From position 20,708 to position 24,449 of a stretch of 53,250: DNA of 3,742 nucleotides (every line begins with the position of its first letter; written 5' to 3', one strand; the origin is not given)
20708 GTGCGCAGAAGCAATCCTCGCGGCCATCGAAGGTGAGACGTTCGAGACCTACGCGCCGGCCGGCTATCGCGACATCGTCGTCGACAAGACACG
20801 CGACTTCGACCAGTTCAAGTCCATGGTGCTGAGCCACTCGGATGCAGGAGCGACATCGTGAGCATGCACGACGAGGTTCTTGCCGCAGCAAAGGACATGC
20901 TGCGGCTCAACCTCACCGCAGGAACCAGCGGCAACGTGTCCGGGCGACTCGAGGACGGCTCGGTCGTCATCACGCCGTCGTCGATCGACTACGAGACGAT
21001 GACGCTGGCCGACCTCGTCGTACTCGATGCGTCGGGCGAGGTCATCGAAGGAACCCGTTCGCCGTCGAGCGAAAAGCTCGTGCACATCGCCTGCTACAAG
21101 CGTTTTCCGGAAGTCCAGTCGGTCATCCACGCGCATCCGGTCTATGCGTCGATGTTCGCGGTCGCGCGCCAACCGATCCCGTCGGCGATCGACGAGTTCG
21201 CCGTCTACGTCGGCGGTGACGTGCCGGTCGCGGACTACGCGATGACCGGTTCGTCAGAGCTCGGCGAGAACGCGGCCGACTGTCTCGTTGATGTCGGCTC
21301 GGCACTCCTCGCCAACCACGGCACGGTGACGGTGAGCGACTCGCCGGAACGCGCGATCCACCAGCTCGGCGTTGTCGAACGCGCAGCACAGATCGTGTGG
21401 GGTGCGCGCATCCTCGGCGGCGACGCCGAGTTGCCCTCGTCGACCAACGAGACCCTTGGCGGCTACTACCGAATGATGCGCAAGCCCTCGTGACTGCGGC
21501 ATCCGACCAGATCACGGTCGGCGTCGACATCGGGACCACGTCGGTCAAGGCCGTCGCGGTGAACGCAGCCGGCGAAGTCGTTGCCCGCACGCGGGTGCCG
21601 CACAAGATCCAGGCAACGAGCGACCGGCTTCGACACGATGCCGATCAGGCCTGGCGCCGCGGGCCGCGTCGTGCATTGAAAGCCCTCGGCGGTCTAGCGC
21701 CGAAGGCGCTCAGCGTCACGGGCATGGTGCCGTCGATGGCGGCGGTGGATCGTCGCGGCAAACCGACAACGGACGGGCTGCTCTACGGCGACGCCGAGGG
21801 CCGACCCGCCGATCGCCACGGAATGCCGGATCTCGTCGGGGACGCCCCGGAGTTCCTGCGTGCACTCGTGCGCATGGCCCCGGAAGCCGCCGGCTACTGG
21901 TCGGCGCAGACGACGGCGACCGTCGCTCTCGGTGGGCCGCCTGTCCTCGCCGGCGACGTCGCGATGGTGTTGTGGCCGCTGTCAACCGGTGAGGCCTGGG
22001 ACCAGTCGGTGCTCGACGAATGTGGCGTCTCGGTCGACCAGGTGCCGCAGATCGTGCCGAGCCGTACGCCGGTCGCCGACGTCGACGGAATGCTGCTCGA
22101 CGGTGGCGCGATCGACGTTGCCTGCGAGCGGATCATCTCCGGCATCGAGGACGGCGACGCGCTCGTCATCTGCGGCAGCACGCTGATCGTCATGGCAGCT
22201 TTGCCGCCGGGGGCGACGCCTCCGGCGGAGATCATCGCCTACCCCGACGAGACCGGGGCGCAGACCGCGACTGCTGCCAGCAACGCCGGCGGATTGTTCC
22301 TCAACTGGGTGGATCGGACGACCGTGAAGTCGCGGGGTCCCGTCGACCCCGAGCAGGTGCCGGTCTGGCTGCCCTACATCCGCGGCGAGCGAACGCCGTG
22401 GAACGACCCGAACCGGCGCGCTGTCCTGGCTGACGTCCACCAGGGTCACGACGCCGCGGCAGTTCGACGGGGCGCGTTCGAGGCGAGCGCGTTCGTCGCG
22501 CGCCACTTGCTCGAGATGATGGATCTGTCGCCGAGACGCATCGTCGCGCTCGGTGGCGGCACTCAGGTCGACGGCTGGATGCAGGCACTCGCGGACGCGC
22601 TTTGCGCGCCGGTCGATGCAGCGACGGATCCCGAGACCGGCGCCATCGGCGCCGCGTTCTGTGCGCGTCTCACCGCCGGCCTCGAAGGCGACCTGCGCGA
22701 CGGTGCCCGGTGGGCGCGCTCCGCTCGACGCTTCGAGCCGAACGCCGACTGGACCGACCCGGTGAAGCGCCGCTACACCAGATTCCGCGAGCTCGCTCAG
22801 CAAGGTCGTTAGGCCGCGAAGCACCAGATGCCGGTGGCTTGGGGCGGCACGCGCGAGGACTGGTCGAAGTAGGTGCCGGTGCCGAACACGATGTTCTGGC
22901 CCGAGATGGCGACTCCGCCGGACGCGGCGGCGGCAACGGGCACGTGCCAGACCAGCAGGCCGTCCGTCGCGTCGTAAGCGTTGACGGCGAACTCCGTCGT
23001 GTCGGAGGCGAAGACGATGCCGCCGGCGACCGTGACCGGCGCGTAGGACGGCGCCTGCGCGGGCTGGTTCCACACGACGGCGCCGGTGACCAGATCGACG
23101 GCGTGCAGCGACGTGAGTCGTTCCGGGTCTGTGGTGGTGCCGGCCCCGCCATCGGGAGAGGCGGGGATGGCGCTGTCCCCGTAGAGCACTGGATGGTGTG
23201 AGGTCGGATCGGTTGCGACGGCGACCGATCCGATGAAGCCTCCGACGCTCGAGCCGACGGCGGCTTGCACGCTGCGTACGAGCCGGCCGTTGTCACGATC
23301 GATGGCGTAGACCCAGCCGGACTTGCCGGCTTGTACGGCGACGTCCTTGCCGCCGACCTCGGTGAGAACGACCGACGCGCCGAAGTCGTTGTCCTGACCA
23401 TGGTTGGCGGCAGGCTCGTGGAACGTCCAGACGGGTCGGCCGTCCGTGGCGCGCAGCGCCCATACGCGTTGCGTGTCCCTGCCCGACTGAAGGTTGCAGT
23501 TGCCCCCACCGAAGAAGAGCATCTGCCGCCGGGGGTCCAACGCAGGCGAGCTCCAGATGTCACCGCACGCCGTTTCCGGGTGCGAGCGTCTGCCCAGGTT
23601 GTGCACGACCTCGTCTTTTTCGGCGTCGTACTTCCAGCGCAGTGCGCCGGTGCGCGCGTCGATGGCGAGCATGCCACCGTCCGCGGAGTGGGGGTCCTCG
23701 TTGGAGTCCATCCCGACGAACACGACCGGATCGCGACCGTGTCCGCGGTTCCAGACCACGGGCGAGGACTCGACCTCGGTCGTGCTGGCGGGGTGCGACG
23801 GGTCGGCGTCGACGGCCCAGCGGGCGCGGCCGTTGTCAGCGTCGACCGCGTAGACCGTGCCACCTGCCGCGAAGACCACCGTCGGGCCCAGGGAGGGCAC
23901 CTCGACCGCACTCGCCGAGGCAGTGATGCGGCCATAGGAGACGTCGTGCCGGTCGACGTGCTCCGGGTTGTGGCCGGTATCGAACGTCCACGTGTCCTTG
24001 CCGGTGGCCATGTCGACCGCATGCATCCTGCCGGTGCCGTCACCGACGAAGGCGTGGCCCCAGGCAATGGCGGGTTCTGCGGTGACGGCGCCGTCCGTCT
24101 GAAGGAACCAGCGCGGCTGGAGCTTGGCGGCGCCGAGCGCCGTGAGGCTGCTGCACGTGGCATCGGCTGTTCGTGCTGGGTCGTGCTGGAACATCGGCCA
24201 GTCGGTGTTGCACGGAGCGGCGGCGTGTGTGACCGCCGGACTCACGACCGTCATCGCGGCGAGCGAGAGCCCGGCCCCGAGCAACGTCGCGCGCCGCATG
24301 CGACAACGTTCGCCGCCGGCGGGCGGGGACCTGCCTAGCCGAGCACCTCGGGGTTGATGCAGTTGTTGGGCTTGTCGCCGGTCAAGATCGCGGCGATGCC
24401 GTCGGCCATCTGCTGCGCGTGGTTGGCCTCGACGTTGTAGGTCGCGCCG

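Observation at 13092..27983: Candidate undescribed catabolic system: six operons under three divergent promoters sharing one motif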

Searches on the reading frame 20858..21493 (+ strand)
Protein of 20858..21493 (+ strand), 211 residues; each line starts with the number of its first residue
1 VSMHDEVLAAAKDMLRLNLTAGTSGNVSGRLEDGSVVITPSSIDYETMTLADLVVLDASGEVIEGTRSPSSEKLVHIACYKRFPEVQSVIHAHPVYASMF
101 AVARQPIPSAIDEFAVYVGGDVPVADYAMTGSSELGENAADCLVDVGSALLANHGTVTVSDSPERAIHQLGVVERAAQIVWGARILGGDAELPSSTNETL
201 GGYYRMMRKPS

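Call 8: search_protein_families(library=pfam, proteins=[window:20858-21493:+])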
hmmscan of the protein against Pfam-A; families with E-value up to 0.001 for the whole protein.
window:20858-21493:+ (211 aa): 1 family
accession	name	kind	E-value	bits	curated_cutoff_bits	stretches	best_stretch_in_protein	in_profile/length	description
PF00596.27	Aldolase_II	-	1.8e-47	162.1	22.2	1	6-180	2-182/183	Class II Aldolase and Adducin N-terminal domain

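Call 61: search_protein_families(library=ncbifam, proteins=[window:20858-21493:+], max_evalue=0.00001)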
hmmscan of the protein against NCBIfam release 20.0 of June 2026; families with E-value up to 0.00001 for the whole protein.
window:20858-21493:+ (211 aa): 27 families (the best 25 are shown)
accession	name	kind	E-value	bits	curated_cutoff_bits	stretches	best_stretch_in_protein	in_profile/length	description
NF004527.0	PRK05874.1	equivalog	1.1e-72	244.2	308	1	5-208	9-214/218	L-fuculose-phosphate aldolase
NF005123.0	PRK06557.1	subfamily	2.3e-45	155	251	1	3-200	12-212/223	L-ribulose-5-phosphate 4-epimerase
NF005302.0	PRK06833.1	equivalog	1.1e-38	132.8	264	1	4-198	7-201/214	L-fuculose-phosphate aldolase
NF053831.1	RU1PAldHalo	equivalog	2.2e-35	122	300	1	17-196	17-195/208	ribulose-1-phosphate aldolase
NF005984.0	PRK08087.1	subfamily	4.2e-33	114.9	264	1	5-179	8-180/215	L-fuculose-phosphate aldolase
NF006047.0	PRK08193.1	subfamily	3.9e-31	108.4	257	1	3-186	5-202/231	L-ribulose-5-phosphate 4-epimerase AraD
TIGR01086.1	fucA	equivalog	8.1e-30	104.2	400.25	1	6-180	8-180/214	L-fuculose-phosphate aldolase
NF009003.0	PRK12348.1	subfamily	7.6e-29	101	331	1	3-186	4-199/228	L-ribulose-5-phosphate 4-epimerase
TIGR00760.1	araD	equivalog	2.6e-27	95.5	389.1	1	3-186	5-200/228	L-ribulose-5-phosphate 4-epimerase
NF043034.1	OxoTetrPhDc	equivalog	1e-25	90.8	250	1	3-180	5-185/205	3-oxo-tetronate 4-phosphate decarboxylase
NF009625.0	PRK13145.1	equivalog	1.2e-24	87.2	369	1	2-178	7-197/235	L-ribulose-5-phosphate 4-epimerase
NF009002.0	PRK12347.1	subfamily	2e-23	82.9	386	1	3-130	5-133/231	L-ribulose-5-phosphate 4-epimerase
NF006208.0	PRK08333.1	equivalog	8.9e-23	80.9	267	1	14-181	16-181/189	aldolase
NF040649.1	FucA_Meth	equivalog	3.5e-21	75.9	250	1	19-180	18-173/179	L-fuculose phosphate aldolase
NF006413.0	PRK08660.1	equivalog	1.6e-19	70.4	203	1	3-185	2-179/184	aldolase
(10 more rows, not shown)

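Call 87: search_solved_structures(query=window:20858-21493:+, max_evalue=1e-10)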
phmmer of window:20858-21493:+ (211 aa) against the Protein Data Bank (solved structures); distinct sequences matched with E-value up to 1e-10: 24.
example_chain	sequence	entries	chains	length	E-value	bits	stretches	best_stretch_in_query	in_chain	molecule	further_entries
4c24_A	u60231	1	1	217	1e-31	113.9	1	5-201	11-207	L-FUCULOSE PHOSPHATE ALDOLASE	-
4c25_A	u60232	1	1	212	1.2e-31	113.7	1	5-200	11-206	L-FUCULOSE PHOSPHATE ALDOLASE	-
6btd_A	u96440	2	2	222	1.1e-28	103.9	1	4-201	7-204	Fuculose phosphate aldolase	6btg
7x78_A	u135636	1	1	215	2.7e-27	99.4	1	7-180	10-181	L-fuculose phosphate aldolase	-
1dzw_P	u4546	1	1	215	1e-26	97.5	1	7-180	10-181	L-fuculose phosphate aldolase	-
1dzy_P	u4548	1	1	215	1.9e-26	96.6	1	7-180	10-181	L-FUCULOSE-1-PHOSPHATE ALDOLASE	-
1dzx_P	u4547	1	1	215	1.9e-26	96.6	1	7-180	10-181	L-fuculose phosphate aldolase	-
1fua_A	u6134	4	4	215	1.9e-26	96.6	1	7-180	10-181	L-FUCULOSE-1-PHOSPHATE ALDOLASE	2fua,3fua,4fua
1dzz_P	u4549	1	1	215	1.9e-26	96.6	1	7-180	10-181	L-fuculose phosphate aldolase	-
1dzv_P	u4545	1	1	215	1.9e-26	96.6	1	7-180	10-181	L-fuculose phosphate aldolase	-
1e47_P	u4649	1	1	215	5e-26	95.3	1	7-180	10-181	L-FUCULOSE 1-PHOSPHATE ALDOLASE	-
1e48_P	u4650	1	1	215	5e-26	95.3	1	7-180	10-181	L-FUCULOSE 1-PHOSPHATE ALDOLASE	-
1e4c_P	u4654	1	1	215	6.8e-26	94.8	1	7-180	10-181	L-FUCULOSE 1-PHOSPHATE ALDOLASE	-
1e46_P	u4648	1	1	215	8.7e-26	94.5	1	7-180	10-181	L-FUCULOSE 1-PHOSPHATE ALDOLASE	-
1dzu_P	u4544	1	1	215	9.7e-26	94.3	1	7-180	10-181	L-fuculose phosphate aldolase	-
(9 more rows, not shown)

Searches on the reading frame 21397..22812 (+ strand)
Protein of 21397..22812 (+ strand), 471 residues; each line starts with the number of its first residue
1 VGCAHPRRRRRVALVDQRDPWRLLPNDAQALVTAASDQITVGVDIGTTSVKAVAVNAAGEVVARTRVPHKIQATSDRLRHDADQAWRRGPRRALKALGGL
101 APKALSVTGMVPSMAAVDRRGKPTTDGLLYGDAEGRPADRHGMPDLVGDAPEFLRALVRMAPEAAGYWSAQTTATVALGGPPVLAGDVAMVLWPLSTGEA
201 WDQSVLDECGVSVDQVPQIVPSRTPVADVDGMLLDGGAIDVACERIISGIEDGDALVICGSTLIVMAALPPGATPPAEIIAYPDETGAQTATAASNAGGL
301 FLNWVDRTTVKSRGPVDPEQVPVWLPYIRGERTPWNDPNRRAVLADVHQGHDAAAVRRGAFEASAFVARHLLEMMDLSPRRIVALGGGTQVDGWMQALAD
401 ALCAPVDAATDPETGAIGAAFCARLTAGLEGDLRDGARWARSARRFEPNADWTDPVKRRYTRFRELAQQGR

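Call 9: search_protein_families(library=pfam, proteins=[window:21397-22812:+])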
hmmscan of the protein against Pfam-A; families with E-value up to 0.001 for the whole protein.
window:21397-22812:+ (471 aa): 2 families
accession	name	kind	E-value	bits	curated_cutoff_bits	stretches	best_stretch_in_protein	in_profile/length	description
PF02782.22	FGGY_C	-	1.4e-20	74.4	27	1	315-423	82-194/198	FGGY family of carbohydrate kinases, C-terminal domain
PF00370.27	FGGY_N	-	8.2e-10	39.1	28.8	1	40-130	2-98/245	FGGY family of carbohydrate kinases, N-terminal domain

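Call 19: find_related_loci(query=window:21397-22812:+, collection=genome_contigs, flank=10000)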
Query window:21397-22812:+ (471 aa) in genome_contigs; peptide patterns used: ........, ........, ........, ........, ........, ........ (x = any residue, [..] = any of these).
185 stretches matched a pattern, but none encodes a relative of the query by tblastn (E <= 1e-3).

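Call 61: search_protein_families(library=ncbifam, proteins=[window:21397-22812:+], max_evalue=0.00001)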
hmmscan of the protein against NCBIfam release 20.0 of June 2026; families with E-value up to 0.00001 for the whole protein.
window:21397-22812:+ (471 aa): 10 families
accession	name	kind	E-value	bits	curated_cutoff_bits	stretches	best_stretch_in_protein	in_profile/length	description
TIGR01312.1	XylB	equivalog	4.7e-34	117.8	380.25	2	187-467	172-480/481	xylulokinase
NF003154.0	PRK04123.1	equivalog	8.6e-19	67.6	428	1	319-468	380-535/554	ribulokinase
NF011601.0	PRK15027.1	equivalog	1.4e-17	63.3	912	1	317-469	321-478/484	xylulokinase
TIGR01311.1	glycerol_kin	equivalog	4e-15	55.1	590.35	1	323-463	342-486/496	glycerol kinase GlpK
TIGR01314.1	gntK_FGGY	equivalog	5.4e-14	51.6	648.55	1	323-451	342-474/505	gluconokinase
TIGR01234.1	L-ribulokinase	equivalog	7.8e-13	48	583.25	1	319-468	373-528/536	ribulokinase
NF000756.0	PRK00047.1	subfamily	8.5e-12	44.1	498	1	325-462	346-486/502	glycerol kinase GlpK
NF008187.0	PRK10939.1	equivalog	1.4e-09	37.2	528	1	356-468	384-501/521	autoinducer-2 kinase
TIGR02628.1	fuculo_kin_coli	equivalog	7.6e-09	35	470.9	0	371-433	386-448/465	L-fuculokinase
TIGR01315.1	5C_CHO_kinase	subfamily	3.3e-08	32.7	408.7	0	326-469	385-536/541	FGGY family pentulose kinase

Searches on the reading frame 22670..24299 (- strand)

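Call 9: search_protein_families(library=pfam, proteins=[window:22809-24299:-, window:22670-24163:-])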
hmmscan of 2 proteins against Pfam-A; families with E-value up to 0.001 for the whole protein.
window:22809-24299:- (496 aa): 3 families
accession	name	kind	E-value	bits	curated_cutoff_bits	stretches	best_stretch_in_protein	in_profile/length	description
PF13360.13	PQQ_2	-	3.4e-27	96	27.6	3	63-231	16-151/233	Outer membrane protein assembly factor BamB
PF01011.28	PQQ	-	1.3e-24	87.3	26.7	1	34-371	1-364/595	Glucose/ethanol/alcohol dehydrogenase, beta-propeller domain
PF13570.13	Beta-prop_ACSF4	-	1e-11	45.3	133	0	64-172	43-138/329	Beta-alanine-activating enzyme, beta-propeller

window:22670-24163:- (497 aa): 0 families

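Call 61: search_protein_families(library=ncbifam, proteins=[window:22809-24299:-], max_evalue=0.00001)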
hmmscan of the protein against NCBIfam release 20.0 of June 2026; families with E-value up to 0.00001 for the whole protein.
window:22809-24299:- (496 aa): 5 families
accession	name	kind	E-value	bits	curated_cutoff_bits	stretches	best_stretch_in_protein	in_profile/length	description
TIGR03075.1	PQQ_enz_alc_DH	subfamily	9.3e-22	77.3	480.05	2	30-343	17-341/530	PQQ-dependent dehydrogenase, methanol/ethanol family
TIGR04528.1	acido_non_PQQ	subfamily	6.4e-20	71.4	650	2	149-342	114-311/493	acido-empty-quinoprotein group A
TIGR03074.1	PQQ_membr_DH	subfamily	2.5e-15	55.4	832.65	1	88-369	221-528/783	membrane-bound PQQ-dependent dehydrogenase, glucose/quinate/shikimate family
TIGR03300.1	assembly_YfgL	equivalog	1.1e-13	50.6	285.2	1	52-177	117-228/377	outer membrane protein assembly factor BamB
NF008351.0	PRK11138.1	equivalog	1.3e-09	37.1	423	0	54-223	134-281/394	outer membrane protein assembly factor BamB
